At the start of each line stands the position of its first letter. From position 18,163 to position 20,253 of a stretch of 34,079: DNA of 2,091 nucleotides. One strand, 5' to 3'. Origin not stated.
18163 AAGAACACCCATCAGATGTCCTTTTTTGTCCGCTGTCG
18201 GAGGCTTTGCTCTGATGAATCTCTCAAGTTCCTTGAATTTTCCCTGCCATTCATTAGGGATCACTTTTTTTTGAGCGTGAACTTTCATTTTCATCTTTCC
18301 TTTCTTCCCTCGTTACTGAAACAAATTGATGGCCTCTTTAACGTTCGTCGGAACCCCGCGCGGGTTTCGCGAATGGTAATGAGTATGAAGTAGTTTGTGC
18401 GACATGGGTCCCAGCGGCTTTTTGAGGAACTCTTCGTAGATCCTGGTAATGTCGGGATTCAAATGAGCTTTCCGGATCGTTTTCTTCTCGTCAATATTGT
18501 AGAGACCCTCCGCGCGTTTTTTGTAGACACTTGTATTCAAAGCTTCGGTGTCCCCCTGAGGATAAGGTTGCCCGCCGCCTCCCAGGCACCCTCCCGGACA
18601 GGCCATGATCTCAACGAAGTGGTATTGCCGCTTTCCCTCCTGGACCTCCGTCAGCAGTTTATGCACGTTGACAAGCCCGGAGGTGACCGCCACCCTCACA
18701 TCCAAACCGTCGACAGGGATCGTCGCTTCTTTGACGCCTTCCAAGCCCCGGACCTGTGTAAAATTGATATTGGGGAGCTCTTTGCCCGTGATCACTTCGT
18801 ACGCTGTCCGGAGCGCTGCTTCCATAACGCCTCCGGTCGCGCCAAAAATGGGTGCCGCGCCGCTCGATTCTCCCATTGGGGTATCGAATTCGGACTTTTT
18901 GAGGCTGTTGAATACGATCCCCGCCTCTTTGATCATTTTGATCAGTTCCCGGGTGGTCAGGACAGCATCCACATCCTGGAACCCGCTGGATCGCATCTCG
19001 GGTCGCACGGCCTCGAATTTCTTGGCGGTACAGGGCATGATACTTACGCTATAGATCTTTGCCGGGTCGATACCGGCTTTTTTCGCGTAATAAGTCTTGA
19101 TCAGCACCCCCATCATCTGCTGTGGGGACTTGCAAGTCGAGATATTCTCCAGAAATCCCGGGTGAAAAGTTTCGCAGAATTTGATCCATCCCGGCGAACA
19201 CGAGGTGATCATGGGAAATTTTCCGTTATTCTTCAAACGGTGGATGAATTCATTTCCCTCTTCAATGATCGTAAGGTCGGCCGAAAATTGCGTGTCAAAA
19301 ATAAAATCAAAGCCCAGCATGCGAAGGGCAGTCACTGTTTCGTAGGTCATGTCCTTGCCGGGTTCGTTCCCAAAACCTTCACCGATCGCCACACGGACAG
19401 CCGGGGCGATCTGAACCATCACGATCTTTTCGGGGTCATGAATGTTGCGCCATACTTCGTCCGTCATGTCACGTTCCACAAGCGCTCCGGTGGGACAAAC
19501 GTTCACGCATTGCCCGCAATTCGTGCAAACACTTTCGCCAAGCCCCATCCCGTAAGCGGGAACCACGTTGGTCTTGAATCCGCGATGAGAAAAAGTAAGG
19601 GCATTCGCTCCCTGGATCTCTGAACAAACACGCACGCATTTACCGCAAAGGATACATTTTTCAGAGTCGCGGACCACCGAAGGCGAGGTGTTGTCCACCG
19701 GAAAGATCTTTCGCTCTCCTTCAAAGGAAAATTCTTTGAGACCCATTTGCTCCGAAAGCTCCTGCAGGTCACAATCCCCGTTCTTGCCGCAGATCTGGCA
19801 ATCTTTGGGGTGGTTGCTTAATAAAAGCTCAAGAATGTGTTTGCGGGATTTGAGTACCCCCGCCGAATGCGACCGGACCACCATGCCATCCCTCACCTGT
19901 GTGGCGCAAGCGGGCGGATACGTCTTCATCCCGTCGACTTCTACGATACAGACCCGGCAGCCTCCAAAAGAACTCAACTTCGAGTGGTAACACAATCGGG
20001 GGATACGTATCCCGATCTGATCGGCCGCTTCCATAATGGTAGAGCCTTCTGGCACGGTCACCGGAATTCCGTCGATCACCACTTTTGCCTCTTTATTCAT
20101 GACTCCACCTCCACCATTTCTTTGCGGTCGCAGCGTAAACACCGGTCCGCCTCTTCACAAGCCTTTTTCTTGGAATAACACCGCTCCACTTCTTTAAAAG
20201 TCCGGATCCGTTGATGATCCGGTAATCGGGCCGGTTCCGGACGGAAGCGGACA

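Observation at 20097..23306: NuoF-like bifurcating-hydrogenase flavoprotein fused to a GltD/NfnB-type NADPH module (1069 aa)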

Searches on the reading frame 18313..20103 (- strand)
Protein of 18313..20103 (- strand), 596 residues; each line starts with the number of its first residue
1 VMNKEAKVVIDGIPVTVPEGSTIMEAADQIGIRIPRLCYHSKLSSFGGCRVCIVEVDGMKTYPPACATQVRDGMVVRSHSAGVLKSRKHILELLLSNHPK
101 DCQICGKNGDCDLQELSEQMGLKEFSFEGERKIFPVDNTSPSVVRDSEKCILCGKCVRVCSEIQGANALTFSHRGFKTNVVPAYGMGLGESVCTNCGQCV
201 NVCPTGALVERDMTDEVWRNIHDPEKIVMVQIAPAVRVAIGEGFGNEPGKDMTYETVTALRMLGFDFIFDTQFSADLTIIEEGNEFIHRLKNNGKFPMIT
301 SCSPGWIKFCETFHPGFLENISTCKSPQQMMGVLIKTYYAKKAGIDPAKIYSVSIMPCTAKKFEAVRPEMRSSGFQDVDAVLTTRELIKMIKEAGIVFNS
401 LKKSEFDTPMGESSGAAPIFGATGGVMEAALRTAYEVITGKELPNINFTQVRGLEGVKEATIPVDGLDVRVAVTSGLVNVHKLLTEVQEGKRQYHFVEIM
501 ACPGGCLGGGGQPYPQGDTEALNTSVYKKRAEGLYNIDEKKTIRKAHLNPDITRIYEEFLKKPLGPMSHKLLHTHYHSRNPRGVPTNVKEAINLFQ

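Call 4: search_protein_families(library=pfam, proteins=[window:18313-20103:-], max_evalue=0.01)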
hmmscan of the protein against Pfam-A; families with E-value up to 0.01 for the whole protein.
window:18313-20103:- (596 aa): 23 families
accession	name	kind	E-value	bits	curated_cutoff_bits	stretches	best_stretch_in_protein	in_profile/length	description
PF02906.19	Fe_hyd_lg_C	-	2.9e-98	328.8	22.1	1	226-510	1-245/245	Iron only hydrogenase large subunit, C-terminal domain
PF02256.22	Fe_hyd_SSU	-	1.6e-23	82.9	24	1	525-579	2-56/56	Iron hydrogenase small subunit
PF13510.11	Fer2_4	-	1.2e-21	77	22.8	1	7-80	5-81/82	2Fe-2S iron-sulfur cluster binding domain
PF10588.14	NADH-G_4Fe-4S_3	-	2.5e-16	59.4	27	1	87-124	1-38/40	NADH-ubiquinone oxidoreductase-G iron-sulfur binding region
PF12838.12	Fer4_7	-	7.7e-10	39.5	27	1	149-207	1-52/52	4Fe-4S dicluster domain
PF22117.2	Fer4_Nqo3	-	1.4e-08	35.3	27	1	141-208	2-66/67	NADH-quinone oxidoreductase subunit 3, ferredoxin-like domain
PF13237.11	Fer4_10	-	2.2e-08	34.4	25.5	2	190-213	6-31/53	4Fe-4S dicluster domain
PF00037.32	Fer4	-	4.4e-08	33.1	21.1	2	190-208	5-23/24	4Fe-4S binding domain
PF12837.12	Fer4_6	-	1.5e-07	31.4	25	2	143-162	2-21/24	4Fe-4S binding domain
PF00111.32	Fer2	-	2.1e-07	31.2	21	1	11-58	4-49/77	2Fe-2S iron-sulfur cluster binding domain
PF14697.11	Fer4_21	-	1e-06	29.2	35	1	146-205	4-53/59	4Fe-4S dicluster domain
PF13484.11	Fer4_16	-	1.1e-06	29.8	30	1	193-214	2-24/66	4Fe-4S double cluster binding domain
PF13187.11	Fer4_9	-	1.2e-06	28.9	27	2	149-207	1-51/52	4Fe-4S dicluster domain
PF12797.12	Fer4_2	-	2.5e-06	27.5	24.5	2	143-161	3-21/22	4Fe-4S binding domain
PF13183.11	Fer4_8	-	8e-06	26.7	27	1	147-206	2-67/68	4Fe-4S dicluster domain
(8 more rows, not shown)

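Call 72: search_solved_structures(query=window:18313-20100:-, max_evalue=1e-50, show_alignments=4)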
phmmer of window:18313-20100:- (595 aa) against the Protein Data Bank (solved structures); distinct sequences matched with E-value up to 1e-50: 43.
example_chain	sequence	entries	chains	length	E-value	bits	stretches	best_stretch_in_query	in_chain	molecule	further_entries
8a6t_A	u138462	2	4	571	8.4e-192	642.2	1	7-579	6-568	Electron bifurcating hydrogenase subunit HydA1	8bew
7q4v_A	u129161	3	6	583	1e-173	582.4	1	3-578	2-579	Iron hydrogenase HydA1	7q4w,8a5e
9rj9_A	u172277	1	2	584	1.2e-146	493.1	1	7-576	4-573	Iron hydrogenase 1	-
4xdc_A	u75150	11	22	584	5.7e-146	490.8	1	7-576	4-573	Iron hydrogenase 1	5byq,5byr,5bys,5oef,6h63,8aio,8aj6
4xdd_A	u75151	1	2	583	5.7e-146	490.8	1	7-576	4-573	Iron hydrogenase 1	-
8cjy_A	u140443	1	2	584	7.9e-146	490.3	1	7-576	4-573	Iron hydrogenase 1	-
9rjo_A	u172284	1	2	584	1.1e-145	489.9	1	7-576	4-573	Iron hydrogenase 1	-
1c4a_A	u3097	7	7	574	1.2e-145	489.8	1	7-575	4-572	PROTEIN (FE-ONLY HYDROGENASE) | PROTEIN (PERIPLASMIC HYDROGENASE 1) | Iron hydrogenase 1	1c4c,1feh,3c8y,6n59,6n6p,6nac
6gm8_A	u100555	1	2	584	1.4e-145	489.5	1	7-576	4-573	Iron hydrogenase 1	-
6gm0_A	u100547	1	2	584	1.4e-145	489.5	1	7-576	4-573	Iron hydrogenase 1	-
6yf4_A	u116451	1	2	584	1.4e-145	489.5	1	7-576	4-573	Iron hydrogenase 1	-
6gm2_A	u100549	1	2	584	1.4e-145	489.5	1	7-576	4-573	Iron hydrogenase 1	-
6gm4_A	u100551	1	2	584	1.5e-145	489.5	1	7-576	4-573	Iron hydrogenase 1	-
7qhf_A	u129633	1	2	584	3.7e-145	488.2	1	7-576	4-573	Iron hydrogenase 1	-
6gm1_A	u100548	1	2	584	3.7e-145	488.1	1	7-576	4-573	Iron hydrogenase 1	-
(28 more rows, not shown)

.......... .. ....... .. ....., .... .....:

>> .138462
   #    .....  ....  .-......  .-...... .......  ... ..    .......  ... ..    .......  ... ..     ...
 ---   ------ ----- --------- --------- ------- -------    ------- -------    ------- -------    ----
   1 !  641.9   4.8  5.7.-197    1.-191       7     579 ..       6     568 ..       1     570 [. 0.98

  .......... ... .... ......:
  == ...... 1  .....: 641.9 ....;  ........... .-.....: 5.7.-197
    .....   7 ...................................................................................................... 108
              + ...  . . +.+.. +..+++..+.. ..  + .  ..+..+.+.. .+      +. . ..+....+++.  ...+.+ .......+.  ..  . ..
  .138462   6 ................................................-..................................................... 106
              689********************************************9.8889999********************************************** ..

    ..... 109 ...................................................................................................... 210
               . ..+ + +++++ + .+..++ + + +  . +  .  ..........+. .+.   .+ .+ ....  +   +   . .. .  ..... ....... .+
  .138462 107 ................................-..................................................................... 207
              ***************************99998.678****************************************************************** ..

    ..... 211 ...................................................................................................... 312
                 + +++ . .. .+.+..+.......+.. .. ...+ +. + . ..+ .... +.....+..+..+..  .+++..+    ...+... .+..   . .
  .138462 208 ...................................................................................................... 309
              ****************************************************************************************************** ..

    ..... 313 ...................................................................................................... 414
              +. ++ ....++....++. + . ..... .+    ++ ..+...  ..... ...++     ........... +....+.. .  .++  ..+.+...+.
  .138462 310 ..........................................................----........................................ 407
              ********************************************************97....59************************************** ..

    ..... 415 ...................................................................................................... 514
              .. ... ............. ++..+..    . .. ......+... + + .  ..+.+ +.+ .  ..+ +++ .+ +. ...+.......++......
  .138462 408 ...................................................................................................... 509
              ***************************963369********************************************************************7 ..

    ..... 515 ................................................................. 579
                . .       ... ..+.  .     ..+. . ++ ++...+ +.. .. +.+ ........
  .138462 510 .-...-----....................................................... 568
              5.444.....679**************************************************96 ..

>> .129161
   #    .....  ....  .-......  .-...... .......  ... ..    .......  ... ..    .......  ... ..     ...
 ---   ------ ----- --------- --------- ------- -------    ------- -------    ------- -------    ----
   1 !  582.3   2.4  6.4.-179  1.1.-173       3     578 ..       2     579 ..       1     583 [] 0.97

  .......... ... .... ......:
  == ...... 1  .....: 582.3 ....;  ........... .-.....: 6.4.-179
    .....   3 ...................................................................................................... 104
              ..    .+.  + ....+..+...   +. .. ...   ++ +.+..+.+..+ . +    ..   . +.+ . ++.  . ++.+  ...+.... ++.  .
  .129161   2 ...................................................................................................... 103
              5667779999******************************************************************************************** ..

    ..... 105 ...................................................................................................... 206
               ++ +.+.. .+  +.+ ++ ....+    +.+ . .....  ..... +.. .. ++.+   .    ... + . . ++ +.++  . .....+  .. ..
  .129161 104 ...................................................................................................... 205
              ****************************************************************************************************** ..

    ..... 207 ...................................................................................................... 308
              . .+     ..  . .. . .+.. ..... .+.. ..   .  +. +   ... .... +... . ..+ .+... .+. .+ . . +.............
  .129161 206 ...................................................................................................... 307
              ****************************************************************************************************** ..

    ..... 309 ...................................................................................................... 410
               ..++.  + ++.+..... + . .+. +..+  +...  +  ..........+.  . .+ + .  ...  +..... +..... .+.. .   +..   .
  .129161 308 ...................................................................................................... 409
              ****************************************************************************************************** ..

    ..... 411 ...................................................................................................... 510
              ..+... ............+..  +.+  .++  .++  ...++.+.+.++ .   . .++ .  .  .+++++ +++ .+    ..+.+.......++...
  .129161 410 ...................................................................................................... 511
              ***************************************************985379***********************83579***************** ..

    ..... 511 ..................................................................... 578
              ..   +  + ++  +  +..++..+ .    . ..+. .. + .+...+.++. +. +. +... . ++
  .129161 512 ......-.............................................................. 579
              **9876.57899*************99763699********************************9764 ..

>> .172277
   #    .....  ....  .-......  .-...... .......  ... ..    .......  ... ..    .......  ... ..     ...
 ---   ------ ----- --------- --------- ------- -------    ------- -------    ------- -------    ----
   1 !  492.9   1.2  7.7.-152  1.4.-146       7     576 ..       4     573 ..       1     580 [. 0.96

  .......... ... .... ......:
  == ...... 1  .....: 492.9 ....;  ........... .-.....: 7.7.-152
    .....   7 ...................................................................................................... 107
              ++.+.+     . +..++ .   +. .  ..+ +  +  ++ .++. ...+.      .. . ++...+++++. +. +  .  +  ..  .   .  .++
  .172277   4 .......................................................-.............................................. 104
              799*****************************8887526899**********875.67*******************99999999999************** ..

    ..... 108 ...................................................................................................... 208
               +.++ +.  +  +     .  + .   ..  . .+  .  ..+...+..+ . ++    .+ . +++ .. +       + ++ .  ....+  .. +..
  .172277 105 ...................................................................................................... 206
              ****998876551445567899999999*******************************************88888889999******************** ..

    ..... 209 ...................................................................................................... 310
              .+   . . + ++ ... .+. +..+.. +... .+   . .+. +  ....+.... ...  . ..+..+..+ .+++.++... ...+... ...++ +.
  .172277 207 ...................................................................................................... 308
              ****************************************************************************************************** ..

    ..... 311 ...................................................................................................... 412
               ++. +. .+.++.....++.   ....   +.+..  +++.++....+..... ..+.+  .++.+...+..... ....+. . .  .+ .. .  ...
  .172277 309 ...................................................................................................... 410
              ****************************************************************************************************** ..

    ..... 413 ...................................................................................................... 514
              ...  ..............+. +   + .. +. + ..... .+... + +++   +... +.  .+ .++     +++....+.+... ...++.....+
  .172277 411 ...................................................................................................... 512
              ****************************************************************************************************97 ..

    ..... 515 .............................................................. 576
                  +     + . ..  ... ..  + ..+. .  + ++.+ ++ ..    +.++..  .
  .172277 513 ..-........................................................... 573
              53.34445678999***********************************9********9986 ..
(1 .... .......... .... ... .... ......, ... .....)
